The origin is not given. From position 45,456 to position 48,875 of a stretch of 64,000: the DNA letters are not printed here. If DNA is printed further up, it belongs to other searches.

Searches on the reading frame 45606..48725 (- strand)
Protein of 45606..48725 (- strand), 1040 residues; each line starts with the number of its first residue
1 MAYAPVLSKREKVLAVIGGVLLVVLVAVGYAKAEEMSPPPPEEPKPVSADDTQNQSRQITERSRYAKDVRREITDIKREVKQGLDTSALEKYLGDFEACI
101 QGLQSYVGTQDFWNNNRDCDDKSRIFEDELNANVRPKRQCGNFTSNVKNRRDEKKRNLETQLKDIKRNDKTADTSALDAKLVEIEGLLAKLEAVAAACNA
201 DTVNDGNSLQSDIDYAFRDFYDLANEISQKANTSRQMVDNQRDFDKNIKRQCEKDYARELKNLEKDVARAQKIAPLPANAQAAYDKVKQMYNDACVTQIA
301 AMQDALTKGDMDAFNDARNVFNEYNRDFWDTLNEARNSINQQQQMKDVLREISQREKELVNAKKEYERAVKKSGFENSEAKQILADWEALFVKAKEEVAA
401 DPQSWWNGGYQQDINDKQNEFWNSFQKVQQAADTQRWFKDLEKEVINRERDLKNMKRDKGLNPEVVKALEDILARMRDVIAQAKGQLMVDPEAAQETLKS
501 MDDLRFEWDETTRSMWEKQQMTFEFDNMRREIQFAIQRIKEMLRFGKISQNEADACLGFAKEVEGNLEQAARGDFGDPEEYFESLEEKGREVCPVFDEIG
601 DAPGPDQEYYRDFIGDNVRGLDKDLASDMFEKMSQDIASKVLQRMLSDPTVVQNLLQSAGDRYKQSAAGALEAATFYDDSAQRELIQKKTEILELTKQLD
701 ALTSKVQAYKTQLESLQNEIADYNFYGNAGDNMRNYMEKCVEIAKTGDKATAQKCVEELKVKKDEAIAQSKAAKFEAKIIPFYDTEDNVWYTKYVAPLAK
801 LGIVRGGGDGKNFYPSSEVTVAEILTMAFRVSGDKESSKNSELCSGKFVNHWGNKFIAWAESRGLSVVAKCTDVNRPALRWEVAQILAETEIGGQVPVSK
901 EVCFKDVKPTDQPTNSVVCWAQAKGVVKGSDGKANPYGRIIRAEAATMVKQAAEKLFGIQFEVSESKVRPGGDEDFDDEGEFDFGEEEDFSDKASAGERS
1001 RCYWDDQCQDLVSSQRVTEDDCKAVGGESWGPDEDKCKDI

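Call 61: search_protein_families(library=pfam, proteins=[window:45606-48725:-], max_evalue=0.00001)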
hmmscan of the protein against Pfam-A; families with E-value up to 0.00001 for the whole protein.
window:45606-48725:- (1040 aa): 1 family
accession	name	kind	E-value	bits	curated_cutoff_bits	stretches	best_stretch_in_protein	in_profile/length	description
PF00395.25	SLH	-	2.2e-10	40.8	20.8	0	784-820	4-39/44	S-layer homology domain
